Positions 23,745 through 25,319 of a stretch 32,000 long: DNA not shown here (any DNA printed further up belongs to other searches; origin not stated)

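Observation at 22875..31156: Compact RuBisCO-like protein + DUF1537 kinase + SDR + TRAP transporter module flanked by two LysR regulators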

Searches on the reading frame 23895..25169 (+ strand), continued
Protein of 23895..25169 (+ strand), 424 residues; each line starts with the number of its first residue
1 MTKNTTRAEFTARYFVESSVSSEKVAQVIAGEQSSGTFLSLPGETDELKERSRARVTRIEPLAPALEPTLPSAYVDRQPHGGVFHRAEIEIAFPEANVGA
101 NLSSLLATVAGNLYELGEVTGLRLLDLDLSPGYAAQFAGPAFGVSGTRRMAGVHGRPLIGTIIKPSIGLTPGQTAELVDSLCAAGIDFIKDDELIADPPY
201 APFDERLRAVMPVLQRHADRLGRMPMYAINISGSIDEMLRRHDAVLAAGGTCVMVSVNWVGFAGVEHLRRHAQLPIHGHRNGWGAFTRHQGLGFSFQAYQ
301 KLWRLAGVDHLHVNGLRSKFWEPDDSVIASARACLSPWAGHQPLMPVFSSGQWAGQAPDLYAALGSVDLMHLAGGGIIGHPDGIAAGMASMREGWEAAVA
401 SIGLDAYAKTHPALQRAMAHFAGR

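Call 35: search_dna_similar(query=window:23895-25169:+, collection=plasmids, mode=protein, max_rows=60, rows=spread, max_evalue=1e-60)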
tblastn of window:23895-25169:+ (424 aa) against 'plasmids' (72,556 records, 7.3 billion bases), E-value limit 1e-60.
Records with a match: 305; places in all: 311; records where one place covers at least 80% of the query: 303.
Best place of each record, by identity: 60-80% 9; <60% 296.
By first word of the organism name: Rhizobium 141; Sinorhizobium 77; Shinella 9; Azospirillum 8; Roseibium 6; Burkholderia 5; Bradyrhizobium 4; Paracoccus 4; Labrenzia 4; Cupriavidus 3; and 32 more.
By predicted mobility (MOB-suite, as given by PLSDB): non-mobilizable 133; conjugative 101; mobilizable 71.
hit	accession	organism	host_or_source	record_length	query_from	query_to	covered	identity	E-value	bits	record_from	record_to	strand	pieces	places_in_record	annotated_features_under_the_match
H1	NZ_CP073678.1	Cupriavidus sp. KK10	Isolate,A bacterial consortium from ...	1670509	1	421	99%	76.7%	0e+0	650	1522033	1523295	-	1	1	none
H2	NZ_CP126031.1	Bradyrhizobium elkanii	Glycine max,soybean,root nodule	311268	1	423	100%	68.3%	0e+0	572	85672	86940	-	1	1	ribulose-bisphosphate carboxylase large subunit family protein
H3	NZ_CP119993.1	Halomarina sp. PSR21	cell culture,saline soil from Tarim ...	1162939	1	424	100%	55.7%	4e-142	455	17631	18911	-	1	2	record has no annotation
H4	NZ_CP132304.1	Shinella sumterensis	Homo sapiens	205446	12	421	97%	55.3%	5e-130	420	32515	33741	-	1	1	ribulose-bisphosphate carboxylase large subunit family protein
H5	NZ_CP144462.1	Halalkalicoccus sp. FCH27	cell culture,Salt lake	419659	12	421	97%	54.0%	2e-141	453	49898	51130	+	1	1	ribulose-bisphosphate carboxylase large subunit family protein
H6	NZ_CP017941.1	Phyllobacterium zundukense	Oxytropis triphylla,cell culture,root ...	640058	12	424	97%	53.4%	1e-129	419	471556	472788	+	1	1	ribulose-bisphosphate carboxylase large subunit family protein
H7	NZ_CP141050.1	Microvirga lotononidis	-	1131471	12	422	97%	53.5%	6e-136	437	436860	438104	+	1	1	none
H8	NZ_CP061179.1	Roseomonas haemaphysalidis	tick,pure culture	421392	10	424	98%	52.5%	7e-134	431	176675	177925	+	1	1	ribulose-bisphosphate carboxylase large subunit family protein | four-carbon acid sugar kinase family protein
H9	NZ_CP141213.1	Sinorhizobium meliloti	alfalfa,Isolate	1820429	8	424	98%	51.9%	9e-123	399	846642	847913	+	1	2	none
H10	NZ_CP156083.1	Croceibacterium sp. TMG7-5b_MA50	Sponge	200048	12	423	97%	52.2%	2e-128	415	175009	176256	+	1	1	ribulose-bisphosphate carboxylase large subunit family protein | four-carbon acid sugar kinase family protein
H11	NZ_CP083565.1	Sulfitobacter sp. W027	-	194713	12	421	97%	50.6%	3e-122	398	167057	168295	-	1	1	ribulose-bisphosphate carboxylase large subunit family protein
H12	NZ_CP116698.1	Agrobacterium tumefaciens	Clematis,cell culture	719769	5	418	98%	49.8%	2e-124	404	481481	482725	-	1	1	ribulose-bisphosphate carboxylase large subunit family protein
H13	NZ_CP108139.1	Streptomyces sp. NBC_00184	-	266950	6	423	99%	48.4%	3e-103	343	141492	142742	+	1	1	RuBisCO large subunit C-terminal-like domain-containing protein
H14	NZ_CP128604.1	Roseibium aggregatum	cell culture,marine biofilms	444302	12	424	97%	48.6%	5e-112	368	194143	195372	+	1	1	ribulose-bisphosphate carboxylase large subunit family protein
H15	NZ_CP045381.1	Labrenzia sp. THAF35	pure culture,Surface of a polyethylene ...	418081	12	424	97%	48.3%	2e-111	366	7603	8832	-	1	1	ribulose-bisphosphate carboxylase large subunit family protein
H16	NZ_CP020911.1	Rhizobium etli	Phaseolus vulgaris,cell culture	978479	10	422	97%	47.2%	6e-117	382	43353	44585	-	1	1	oiaX: 3-oxo-isoapionate-4-phosphate decarboxylase OiaX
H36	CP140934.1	Sinorhizobium meliloti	Medicago lupulina,whole organism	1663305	14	422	96%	46.4%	3e-113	372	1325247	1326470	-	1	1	oiaX: 3-oxo-isoapionate-4-phosphate decarboxylase OiaX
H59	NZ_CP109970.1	Agrobacterium salinitolerans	-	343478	14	424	97%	43.6%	3e-103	343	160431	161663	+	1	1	oiaX: 3-oxo-isoapionate-4-phosphate decarboxylase OiaX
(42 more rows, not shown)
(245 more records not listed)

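Call 37: get_annotated_region(hit=H16, flank=9000)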
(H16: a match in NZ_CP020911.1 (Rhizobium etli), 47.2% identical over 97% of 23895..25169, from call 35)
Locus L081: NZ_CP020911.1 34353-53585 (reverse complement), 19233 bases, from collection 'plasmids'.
description: Rhizobium etli strain NXC12 plasmid pRetNXC12e, complete sequence
organism: Rhizobium etli (NCBI taxid 29449)
taxonomy: Bacteria; Pseudomonadota; Alphaproteobacteria; Hyphomicrobiales; Rhizobiaceae; Rhizobium; Rhizobium etli
host: -; source: Phaseolus vulgaris,cell culture; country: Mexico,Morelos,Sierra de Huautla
typing (MOB-suite, as given by PLSDB): conjugative; relaxase MOBQ; mating-pair formation MPF_T
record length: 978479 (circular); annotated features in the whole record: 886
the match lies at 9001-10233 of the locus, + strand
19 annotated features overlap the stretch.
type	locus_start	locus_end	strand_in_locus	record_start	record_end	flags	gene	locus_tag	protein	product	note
CDS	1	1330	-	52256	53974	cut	-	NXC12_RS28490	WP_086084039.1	GH32 C-terminal domain-containing protein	-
CDS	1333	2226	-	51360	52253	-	-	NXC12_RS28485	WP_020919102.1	carbohydrate ABC transporter permease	GO:0008643 - carbohydrate transport [Evidence IEA]; GO:0055085 - transmembrane transport [Evidence IEA]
CDS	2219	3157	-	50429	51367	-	-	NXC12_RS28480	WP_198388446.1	sugar ABC transporter permease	-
CDS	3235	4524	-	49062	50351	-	-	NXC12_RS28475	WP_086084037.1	sugar ABC transporter substrate-binding protein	-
CDS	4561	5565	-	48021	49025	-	-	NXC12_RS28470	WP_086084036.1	LacI family DNA-binding transcriptional regulator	-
CDS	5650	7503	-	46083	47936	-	-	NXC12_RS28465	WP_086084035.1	ABC transporter ATP-binding protein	-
CDS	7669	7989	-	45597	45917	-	-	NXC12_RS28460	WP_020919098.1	hypothetical protein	-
CDS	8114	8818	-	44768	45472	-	-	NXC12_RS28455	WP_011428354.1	transcriptional regulator NanR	-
CDS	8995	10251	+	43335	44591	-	oiaX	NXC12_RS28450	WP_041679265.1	3-oxo-isoapionate-4-phosphate decarboxylase OiaX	GO:0005975 - carbohydrate metabolic process [Evidence IEA]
CDS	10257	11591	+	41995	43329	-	-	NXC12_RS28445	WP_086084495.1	four-carbon acid sugar kinase family protein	-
CDS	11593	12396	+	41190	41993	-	-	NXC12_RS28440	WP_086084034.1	triose-phosphate isomerase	-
CDS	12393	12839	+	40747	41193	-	-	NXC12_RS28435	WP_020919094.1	RpiB/LacA/LacB family sugar-phosphate isomerase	-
CDS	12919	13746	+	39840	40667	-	-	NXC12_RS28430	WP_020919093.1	phosphogluconate dehydrogenase C-terminal domain-containing protein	-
CDS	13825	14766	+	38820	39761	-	-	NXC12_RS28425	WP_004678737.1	D-ribose ABC transporter substrate-binding protein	-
CDS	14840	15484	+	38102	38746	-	-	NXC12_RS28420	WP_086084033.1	DUF2291 domain-containing protein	-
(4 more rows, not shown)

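Call 38: get_annotated_region(hit=H2, flank=9000)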
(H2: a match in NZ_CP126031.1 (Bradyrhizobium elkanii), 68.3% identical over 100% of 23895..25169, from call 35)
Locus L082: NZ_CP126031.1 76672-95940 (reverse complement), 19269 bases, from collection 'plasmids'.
description: Bradyrhizobium elkanii strain K03D-Be plasmid pK03D-2, complete sequence
organism: Bradyrhizobium elkanii (NCBI taxid 29448)
taxonomy: Bacteria; Pseudomonadota; Alphaproteobacteria; Hyphomicrobiales; Nitrobacteraceae; Bradyrhizobium; Bradyrhizobium elkanii
host: -; source: Glycine max,soybean,root nodule; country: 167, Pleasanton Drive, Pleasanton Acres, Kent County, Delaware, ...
typing (MOB-suite, as given by PLSDB): conjugative; relaxase MOBP,MOBP; mating-pair formation MPF_T
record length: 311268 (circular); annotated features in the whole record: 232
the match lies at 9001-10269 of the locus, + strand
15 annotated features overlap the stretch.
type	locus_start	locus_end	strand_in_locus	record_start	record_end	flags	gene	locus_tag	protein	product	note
CDS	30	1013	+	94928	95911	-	-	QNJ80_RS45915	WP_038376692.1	ABC transporter permease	GO:0008643 - carbohydrate transport [Evidence IEA]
CDS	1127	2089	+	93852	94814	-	-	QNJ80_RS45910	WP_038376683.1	substrate-binding domain-containing protein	-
CDS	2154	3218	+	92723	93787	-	-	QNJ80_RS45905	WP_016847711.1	aldo/keto reductase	-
CDS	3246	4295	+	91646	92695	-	-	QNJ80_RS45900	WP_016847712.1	aldo/keto reductase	-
CDS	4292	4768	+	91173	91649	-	-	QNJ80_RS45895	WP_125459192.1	hypothetical protein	-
CDS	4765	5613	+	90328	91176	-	-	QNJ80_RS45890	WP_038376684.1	N-acyl homoserine lactonase family protein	-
CDS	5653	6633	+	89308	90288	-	-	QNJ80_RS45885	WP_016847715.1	aldo/keto reductase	-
CDS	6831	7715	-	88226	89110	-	-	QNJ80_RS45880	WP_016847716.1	3-keto-5-aminohexanoate cleavage protein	-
CDS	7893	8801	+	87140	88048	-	-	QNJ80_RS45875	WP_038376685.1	LysR substrate-binding domain-containing protein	-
CDS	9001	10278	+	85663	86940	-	-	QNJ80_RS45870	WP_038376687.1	ribulose-bisphosphate carboxylase large subunit family protein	-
CDS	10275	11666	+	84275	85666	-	-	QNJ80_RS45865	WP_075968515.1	four-carbon acid sugar kinase family protein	-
CDS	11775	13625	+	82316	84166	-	-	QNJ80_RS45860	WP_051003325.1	TRAP transporter large permease subunit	-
CDS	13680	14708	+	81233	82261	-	-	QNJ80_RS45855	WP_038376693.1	TRAP transporter substrate-binding protein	-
CDS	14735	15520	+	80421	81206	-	-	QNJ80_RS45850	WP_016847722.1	SDR family NAD(P)-dependent oxidoreductase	-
CDS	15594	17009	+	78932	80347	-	pyk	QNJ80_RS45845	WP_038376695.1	pyruvate kinase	GO:0006096 - glycolytic process [Evidence IEA]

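Call 76: get_annotated_region(hit=H59, flank=7000)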
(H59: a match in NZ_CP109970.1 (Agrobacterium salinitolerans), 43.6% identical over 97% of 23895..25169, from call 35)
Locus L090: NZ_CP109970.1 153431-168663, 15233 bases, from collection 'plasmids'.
description: Agrobacterium salinitolerans strain CFBP5507 plasmid pAtCFBP5507a, complete sequence
organism: Agrobacterium salinitolerans (NCBI taxid 1183413)
taxonomy: Bacteria; Pseudomonadota; Alphaproteobacteria; Hyphomicrobiales; Rhizobiaceae; Agrobacterium; Agrobacterium salinitolerans
host: -; source: -; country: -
typing (MOB-suite, as given by PLSDB): conjugative; relaxase MOBQ; mating-pair formation MPF_T
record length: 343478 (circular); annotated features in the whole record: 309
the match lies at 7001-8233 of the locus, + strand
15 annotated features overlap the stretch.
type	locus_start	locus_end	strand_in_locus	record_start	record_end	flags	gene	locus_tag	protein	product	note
CDS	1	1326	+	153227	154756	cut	-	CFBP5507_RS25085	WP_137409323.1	sugar ABC transporter ATP-binding protein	-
CDS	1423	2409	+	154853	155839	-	-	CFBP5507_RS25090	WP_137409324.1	ABC transporter permease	GO:0008643 - carbohydrate transport [Evidence IEA]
CDS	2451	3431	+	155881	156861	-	-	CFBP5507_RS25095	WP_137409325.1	substrate-binding domain-containing protein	-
CDS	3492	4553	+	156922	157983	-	-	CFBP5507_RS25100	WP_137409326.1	aldo/keto reductase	-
CDS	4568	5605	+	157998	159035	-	-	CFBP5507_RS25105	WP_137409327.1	aldo/keto reductase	-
CDS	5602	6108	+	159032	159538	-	-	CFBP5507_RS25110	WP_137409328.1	hypothetical protein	-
CDS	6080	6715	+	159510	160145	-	-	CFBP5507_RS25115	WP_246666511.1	N-acyl homoserine lactonase family protein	-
CDS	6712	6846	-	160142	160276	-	-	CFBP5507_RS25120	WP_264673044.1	hypothetical protein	-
CDS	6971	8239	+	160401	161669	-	oiaX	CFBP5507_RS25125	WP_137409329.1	3-oxo-isoapionate-4-phosphate decarboxylase OiaX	GO:0005975 - carbohydrate metabolic process [Evidence IEA]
CDS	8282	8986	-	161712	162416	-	-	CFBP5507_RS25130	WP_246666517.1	FadR/GntR family transcriptional regulator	-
CDS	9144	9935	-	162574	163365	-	-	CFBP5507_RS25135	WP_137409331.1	SDR family NAD(P)-dependent oxidoreductase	-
CDS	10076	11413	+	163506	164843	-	-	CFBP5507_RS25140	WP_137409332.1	four-carbon acid sugar kinase family protein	-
CDS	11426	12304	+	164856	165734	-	-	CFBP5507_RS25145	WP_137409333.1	3-keto-5-aminohexanoate cleavage protein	-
CDS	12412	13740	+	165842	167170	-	-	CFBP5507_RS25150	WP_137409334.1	MFS transporter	GO:0055085 - transmembrane transport [Evidence IEA]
CDS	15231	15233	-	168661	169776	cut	-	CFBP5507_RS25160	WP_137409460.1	metallophosphoesterase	-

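Call 77: get_annotated_region(hit=H36, flank=7000)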
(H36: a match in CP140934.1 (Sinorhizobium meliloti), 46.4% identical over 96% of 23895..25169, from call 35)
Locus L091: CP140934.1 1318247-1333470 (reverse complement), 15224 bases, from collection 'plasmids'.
description: Sinorhizobium meliloti strain ml28 plasmid pSymB, complete sequence
organism: Sinorhizobium meliloti (NCBI taxid 382)
taxonomy: Bacteria; Pseudomonadota; Alphaproteobacteria; Hyphomicrobiales; Rhizobiaceae; Sinorhizobium; Sinorhizobium meliloti
host: -; source: Medicago lupulina,whole organism; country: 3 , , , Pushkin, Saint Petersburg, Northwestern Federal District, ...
typing (MOB-suite, as given by PLSDB): mobilizable; relaxase MOBQ
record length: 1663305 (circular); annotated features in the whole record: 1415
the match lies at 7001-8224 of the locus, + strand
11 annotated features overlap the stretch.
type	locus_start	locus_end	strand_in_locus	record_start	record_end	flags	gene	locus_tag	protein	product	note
CDS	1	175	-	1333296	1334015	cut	-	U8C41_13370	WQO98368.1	IclR family transcriptional regulator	-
CDS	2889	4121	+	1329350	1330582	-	-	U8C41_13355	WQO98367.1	efflux RND transporter periplasmic adaptor subunit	-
CDS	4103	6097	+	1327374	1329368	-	-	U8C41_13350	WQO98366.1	glycosyltransferase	-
CDS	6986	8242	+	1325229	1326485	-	oiaX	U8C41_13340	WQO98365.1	3-oxo-isoapionate-4-phosphate decarboxylase OiaX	-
CDS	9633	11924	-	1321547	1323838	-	-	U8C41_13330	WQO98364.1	xanthine dehydrogenase family protein molybdopterin-binding subunit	-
CDS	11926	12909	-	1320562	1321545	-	-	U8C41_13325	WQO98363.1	xanthine dehydrogenase family protein subunit M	-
CDS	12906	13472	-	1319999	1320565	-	-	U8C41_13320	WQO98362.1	2Fe-2S iron-sulfur cluster-binding protein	-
CDS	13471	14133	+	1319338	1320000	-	-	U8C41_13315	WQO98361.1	metallophosphoesterase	-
CDS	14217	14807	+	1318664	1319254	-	-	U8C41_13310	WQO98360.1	alpha-ketoglutarate-dependent dioxygenase AlkB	-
CDS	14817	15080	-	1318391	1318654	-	-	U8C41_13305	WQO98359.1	hypothetical protein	-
CDS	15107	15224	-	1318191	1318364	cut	-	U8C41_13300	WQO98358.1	hypothetical protein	-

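Call 78: get_annotated_region(hit=H1, flank=9000)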
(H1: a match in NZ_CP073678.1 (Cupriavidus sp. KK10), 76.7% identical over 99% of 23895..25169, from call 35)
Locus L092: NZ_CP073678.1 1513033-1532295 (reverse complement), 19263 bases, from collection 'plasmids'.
description: Cupriavidus sp. KK10 plasmid p1, complete sequence
organism: Cupriavidus sp. KK10 (NCBI taxid 1478019)
taxonomy: Bacteria; Pseudomonadota; Betaproteobacteria; Burkholderiales; Burkholderiaceae; Cupriavidus; Cupriavidus sp. KK10
host: -; source: Isolate,A bacterial consortium from cattle pasture soil, USA; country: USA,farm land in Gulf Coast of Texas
typing (MOB-suite, as given by PLSDB): non-mobilizable; mating-pair formation MPF_T
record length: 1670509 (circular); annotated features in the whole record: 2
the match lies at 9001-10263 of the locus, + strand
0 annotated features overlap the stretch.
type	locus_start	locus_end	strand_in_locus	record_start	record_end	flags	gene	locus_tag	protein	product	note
